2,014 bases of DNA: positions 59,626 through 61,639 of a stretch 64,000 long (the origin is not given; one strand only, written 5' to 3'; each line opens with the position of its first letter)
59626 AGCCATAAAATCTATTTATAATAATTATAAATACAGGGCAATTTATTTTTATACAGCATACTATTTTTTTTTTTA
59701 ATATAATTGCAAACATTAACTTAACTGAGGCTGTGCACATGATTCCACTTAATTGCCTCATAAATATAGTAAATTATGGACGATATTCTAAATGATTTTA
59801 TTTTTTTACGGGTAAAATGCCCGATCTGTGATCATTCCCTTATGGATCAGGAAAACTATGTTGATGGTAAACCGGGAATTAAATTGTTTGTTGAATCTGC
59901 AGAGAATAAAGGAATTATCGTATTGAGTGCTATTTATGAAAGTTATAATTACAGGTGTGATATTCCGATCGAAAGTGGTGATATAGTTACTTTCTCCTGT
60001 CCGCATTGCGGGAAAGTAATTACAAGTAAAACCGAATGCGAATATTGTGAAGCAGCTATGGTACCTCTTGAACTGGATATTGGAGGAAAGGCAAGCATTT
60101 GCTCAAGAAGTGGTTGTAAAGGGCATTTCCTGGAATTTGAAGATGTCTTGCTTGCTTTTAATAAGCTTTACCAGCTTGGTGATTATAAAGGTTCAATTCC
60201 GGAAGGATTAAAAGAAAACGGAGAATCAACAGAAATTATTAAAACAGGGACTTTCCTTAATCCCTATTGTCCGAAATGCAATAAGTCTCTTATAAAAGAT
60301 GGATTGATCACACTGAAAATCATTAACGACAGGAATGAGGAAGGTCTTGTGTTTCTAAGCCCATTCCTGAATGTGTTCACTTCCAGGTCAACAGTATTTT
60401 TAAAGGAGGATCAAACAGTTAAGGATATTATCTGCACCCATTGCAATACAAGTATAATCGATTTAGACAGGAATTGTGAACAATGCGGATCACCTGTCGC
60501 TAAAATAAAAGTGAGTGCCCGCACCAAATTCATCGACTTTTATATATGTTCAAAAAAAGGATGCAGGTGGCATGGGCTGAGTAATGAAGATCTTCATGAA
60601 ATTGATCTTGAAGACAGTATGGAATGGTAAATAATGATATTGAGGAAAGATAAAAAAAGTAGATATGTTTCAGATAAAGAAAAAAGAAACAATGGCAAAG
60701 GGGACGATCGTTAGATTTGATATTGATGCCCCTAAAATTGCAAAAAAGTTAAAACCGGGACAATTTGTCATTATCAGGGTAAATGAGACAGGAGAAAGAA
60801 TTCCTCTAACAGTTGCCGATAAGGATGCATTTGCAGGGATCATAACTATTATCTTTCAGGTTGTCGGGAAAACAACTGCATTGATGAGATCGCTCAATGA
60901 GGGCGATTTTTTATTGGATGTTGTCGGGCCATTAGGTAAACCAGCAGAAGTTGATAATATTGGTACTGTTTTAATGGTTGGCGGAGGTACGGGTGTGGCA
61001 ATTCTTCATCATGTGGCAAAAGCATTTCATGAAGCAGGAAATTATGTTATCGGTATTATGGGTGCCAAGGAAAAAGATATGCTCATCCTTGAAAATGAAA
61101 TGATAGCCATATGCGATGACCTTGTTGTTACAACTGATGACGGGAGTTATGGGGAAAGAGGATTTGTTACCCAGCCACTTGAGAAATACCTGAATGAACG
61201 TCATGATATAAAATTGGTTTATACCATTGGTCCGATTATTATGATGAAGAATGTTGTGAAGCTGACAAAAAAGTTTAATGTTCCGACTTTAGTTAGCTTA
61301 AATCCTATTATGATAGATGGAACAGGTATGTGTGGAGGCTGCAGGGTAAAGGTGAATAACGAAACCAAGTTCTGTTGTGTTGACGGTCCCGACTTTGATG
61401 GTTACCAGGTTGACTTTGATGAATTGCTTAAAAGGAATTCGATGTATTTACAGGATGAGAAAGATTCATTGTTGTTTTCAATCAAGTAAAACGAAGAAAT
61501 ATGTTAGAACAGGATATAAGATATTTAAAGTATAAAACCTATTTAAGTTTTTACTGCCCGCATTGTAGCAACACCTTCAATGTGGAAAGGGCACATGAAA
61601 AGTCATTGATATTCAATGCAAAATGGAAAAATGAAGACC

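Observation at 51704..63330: Eight-gene redox island joining a Bfu-type NuoEFG-like module, two NfnAB-like pairs and three copies of an uncharacterised CxxC module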

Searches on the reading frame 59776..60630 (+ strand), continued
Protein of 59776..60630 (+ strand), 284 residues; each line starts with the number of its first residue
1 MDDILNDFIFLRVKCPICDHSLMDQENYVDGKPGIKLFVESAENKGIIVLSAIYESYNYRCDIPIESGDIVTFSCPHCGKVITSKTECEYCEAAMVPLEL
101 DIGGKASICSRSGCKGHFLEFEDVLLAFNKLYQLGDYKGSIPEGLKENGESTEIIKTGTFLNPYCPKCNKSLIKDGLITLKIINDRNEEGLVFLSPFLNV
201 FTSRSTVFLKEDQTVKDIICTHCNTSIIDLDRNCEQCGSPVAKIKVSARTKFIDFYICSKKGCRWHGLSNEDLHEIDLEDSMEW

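Call 84: search_protein_families(library=pfam, proteins=[L098:225-1013:+, L098:1031-2464:+, L098:2868-3143:+, L098:5348-5944:-, L098:6075-7160:-, L108:13471-15279:+, L108:15298-15993:+, L108:4300-5118:+, L108:3455-4258:-, L103:2388-3008:-], max_evalue=0.0001)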
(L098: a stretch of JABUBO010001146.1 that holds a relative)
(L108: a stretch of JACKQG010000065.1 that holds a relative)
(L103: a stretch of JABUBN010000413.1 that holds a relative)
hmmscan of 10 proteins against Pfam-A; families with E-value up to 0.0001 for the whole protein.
L098:225-1013:+ (262 aa): 0 families

L098:1031-2464:+ (477 aa): 2 families
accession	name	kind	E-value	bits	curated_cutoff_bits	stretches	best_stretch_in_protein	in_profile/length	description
PF13337.12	BrxL_ATPase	-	5.2e-109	364.3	25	1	163-474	2-312/313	Lon-like protease BrxL-like, ATPase domain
PF20442.3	BrxL_N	-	9.9e-29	100.4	28.2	1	10-139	1-132/132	BREX system Lon protease-like protein BrxL N-terminal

L098:2868-3143:+ (91 aa): 1 family
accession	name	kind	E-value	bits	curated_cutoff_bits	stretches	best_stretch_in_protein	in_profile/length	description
PF10387.14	DUF2442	-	7.3e-13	49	23.9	1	18-85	2-71/72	Protein of unknown function (DUF2442)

L098:5348-5944:- (198 aa): 0 families

L098:6075-7160:- (361 aa): 1 family
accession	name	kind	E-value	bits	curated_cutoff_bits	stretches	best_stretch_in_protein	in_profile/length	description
PF01924.21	HypD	-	1.1e-149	498.8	25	1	15-358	5-351/351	Hydrogenase formation hypA family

L108:13471-15279:+ (602 aa): 3 families
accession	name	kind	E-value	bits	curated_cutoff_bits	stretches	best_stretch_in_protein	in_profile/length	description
PF01512.22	Complex1_51K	-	7e-42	143.3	31.2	1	213-385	1-149/150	Nuo51 FMN-binding domain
PF01257.25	2Fe-2S_thioredx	-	1.6e-31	109.6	24.8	1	7-148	3-144/145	Thioredoxin-like [2Fe-2S] ferredoxin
PF10589.14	NADH_4Fe-4S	-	1.9e-19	69.8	23.5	1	487-568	2-84/85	NADH-ubiquinone oxidoreductase-F iron-sulfur binding region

L108:15298-15993:+ (231 aa): 4 families
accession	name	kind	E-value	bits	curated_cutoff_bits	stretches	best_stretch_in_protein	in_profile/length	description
PF13510.11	Fer2_4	-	1.2e-16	61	22.8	1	3-77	2-81/82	2Fe-2S iron-sulfur cluster binding domain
PF10588.14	NADH-G_4Fe-4S_3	-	1.7e-15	56.6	27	1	84-120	1-37/40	NADH-ubiquinone oxidoreductase-G iron-sulfur binding region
PF22117.2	Fer4_Nqo3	-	3.3e-08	34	27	1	138-203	2-65/67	NADH-quinone oxidoreductase subunit 3, ferredoxin-like domain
PF00111.32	Fer2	-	5.1e-06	26.8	21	1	8-57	2-49/77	2Fe-2S iron-sulfur cluster binding domain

L108:4300-5118:+ (272 aa): 2 families
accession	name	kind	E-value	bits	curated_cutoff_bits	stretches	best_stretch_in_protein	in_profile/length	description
PF00588.24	SpoU_methylase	-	1.1e-37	129.8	29.7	1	124-264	2-142/142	SpoU rRNA Methylase family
PF08032.17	SpoU_sub_bind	-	5.4e-19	68.7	22.8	1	34-104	2-73/76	RNA 2'-O ribose methyltransferase substrate binding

L108:3455-4258:- (267 aa): 1 family
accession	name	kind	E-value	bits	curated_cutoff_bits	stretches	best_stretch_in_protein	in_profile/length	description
PF03544.19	TonB_C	-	8.4e-27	93.9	24.6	2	176-250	3-78/79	Gram-negative bacterial TonB protein C-terminal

L103:2388-3008:- (206 aa): 5 families
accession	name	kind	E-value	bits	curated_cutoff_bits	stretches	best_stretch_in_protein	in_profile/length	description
PF13534.11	Fer4_17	-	3.6e-09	37.5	22.2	1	47-106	2-61/61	4Fe-4S dicluster domain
PF13183.11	Fer4_8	-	4.7e-09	37.1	27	1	45-105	3-68/68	4Fe-4S dicluster domain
PF13187.11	Fer4_9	-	1.4e-07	31.9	27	1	47-104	2-50/52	4Fe-4S dicluster domain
PF13484.11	Fer4_16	-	1.9e-05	25.8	30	0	91-128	2-41/66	4Fe-4S double cluster binding domain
PF13237.11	Fer4_10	-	7.5e-05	23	25.5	0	43-102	5-53/53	4Fe-4S dicluster domain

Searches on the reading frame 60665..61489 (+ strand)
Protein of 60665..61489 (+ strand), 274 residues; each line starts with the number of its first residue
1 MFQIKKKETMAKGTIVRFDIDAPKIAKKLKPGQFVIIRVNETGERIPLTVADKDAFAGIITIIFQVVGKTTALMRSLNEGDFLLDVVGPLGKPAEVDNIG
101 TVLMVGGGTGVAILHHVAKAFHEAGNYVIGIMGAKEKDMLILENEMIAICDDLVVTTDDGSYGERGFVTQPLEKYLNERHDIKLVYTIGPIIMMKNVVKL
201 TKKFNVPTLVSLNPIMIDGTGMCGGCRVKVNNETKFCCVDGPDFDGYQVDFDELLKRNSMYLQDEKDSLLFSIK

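Call 3: search_protein_families(library=pfam, proteins=[window:60665-61489:+], max_evalue=0.01)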
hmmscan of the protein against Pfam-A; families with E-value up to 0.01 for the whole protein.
window:60665-61489:+ (274 aa): 4 families
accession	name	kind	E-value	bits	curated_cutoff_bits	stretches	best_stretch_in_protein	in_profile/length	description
PF10418.14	DHODB_Fe-S_bind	-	1.5e-12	47.5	23.9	1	213-250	1-41/41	Iron-sulfur cluster binding domain of dihydroorotate dehydrogenase B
PF00175.26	NAD_binding_1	-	5.4e-05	24.2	22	1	104-198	1-108/109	Oxidoreductase NAD-binding domain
PF00970.30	FAD_binding_6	-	0.00026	21.7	21.1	1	4-92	4-96/99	Oxidoreductase FAD-binding domain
PF18306.6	LDcluster4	-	0.0028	17.7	26.3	1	100-141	32-71/151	SLOG cluster4 family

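Call 4: search_protein_families(library=ncbifam, proteins=[window:60665-61489:+], max_evalue=0.01)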
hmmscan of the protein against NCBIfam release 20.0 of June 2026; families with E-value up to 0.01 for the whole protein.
window:60665-61489:+ (274 aa): 17 families
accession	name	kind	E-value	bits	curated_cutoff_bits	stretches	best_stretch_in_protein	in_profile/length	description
NF004862.0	PRK06222.1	subfamily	3e-117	391.1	220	1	1-269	1-268/281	sulfide/dihydroorotate dehydrogenase-like FAD/NAD-binding protein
NF009414.0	PRK12778.1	equivalog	1.2e-107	361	1103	1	1-269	1-268/752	bifunctional dihydroorotate dehydrogenase B NAD binding subunit/NADPH-dependent glutamate synthase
NF009413.0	PRK12775.1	equivalog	3.1e-86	290.1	1895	1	1-266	1-265/1006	putative trifunctional 2-polyprenylphenol hydroxylase/glutamate synthase subunit beta/ferritin domain-containing protein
NF009415.0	PRK12779.1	equivalog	2.7e-61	207.6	1519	1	6-268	655-937/944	putative bifunctional glutamate synthase subunit beta/2-polyprenylphenol hydroxylase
NF000796.0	PRK00054.1-1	equivalog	6.8e-43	146.7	224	1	27-250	27-236/254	dihydroorotate dehydrogenase electron transfer subunit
NF000797.0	PRK00054.1-2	equivalog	1.9e-36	125.7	270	1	25-246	38-262/267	dihydroorotate dehydrogenase electron transfer subunit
NF000798.0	PRK00054.1-3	equivalog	2.6e-35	122.2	219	1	26-249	28-242/244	dihydroorotate dehydrogenase electron transfer subunit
NF000799.0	PRK00054.1-4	equivalog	5e-34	117.5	314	1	6-245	11-252/258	dihydroorotate dehydrogenase electron transfer subunit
NF006220.0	PRK08345.1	subfamily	1.3e-17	63.9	395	1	12-247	24-285/294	cytochrome-c3 hydrogenase subunit gamma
TIGR02911.1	sulfite_red_B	equivalog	6.5e-17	61.5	288.6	1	26-245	28-252/261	anaerobic sulfite reductase subunit AsrB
NF004470.0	PRK05802.1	equivalog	3.4e-16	59.2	313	1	4-237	71-314/330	sulfide/dihydroorotate dehydrogenase-like FAD/NAD-binding protein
NF040830.1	sulfhyd_ShyC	equivalog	1e-14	54.4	600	1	26-247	36-279/288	NAD(P)-dependent hydrogenase/sulfhydrogenase 2 subunit gamma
NF040835.1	sulfhyd_HydG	equivalog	1.5e-13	50.7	650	1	14-247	33-282/292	NADPH-dependent hydrogenase/sulfhydrogenase 1 subunit gamma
NF040810.1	BenC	equivalog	2e-08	33.8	430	1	13-205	117-319/333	benzoate 1,2-dioxygenase electron transfer component BenC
NF005128.0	PRK06567.1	equivalog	1.1e-06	26.8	1072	1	16-129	808-922/1031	putative bifunctional glutamate synthase subunit beta/2-polyprenylphenol hydroxylase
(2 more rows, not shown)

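Call 57: search_solved_structures(query=window:60665-61489:+, max_evalue=1e-20, show_alignments=2)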
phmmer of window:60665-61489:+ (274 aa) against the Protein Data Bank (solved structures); distinct sequences matched with E-value up to 1e-20: 6.
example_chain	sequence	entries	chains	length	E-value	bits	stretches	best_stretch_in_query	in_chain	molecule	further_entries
5jca_S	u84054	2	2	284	1.8e-94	319.4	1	1-269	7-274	NADH-dependent Ferredoxin:NADP Oxidoreductase (NfnI) subunit beta | NADH-dependent Ferredoxin:NADP Oxidoreductase subunit beta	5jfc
4ylf_A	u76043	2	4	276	3.8e-82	279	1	4-268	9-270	Dihydroorotate dehydrogenase B (NAD(+)), electron transfer subunit homolog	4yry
5vj7_B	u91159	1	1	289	1.7e-57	198.2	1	5-267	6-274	Ferredoxin-NADP(+) reductase subunit alpha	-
1ep3_B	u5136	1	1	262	7e-22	81.4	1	30-249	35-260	DIHYDROOROTATE DEHYDROGENASE B (PYRK SUBUNIT)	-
1ep1_B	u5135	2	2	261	7.3e-22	81.3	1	30-249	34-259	DIHYDROOROTATE DEHYDROGENASE B (PYRK SUBUNIT)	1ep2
5ksw_B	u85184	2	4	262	3.6e-21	79.1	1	29-249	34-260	Dihydroorotate dehydrogenase B (NAD(+)), electron transfer subunit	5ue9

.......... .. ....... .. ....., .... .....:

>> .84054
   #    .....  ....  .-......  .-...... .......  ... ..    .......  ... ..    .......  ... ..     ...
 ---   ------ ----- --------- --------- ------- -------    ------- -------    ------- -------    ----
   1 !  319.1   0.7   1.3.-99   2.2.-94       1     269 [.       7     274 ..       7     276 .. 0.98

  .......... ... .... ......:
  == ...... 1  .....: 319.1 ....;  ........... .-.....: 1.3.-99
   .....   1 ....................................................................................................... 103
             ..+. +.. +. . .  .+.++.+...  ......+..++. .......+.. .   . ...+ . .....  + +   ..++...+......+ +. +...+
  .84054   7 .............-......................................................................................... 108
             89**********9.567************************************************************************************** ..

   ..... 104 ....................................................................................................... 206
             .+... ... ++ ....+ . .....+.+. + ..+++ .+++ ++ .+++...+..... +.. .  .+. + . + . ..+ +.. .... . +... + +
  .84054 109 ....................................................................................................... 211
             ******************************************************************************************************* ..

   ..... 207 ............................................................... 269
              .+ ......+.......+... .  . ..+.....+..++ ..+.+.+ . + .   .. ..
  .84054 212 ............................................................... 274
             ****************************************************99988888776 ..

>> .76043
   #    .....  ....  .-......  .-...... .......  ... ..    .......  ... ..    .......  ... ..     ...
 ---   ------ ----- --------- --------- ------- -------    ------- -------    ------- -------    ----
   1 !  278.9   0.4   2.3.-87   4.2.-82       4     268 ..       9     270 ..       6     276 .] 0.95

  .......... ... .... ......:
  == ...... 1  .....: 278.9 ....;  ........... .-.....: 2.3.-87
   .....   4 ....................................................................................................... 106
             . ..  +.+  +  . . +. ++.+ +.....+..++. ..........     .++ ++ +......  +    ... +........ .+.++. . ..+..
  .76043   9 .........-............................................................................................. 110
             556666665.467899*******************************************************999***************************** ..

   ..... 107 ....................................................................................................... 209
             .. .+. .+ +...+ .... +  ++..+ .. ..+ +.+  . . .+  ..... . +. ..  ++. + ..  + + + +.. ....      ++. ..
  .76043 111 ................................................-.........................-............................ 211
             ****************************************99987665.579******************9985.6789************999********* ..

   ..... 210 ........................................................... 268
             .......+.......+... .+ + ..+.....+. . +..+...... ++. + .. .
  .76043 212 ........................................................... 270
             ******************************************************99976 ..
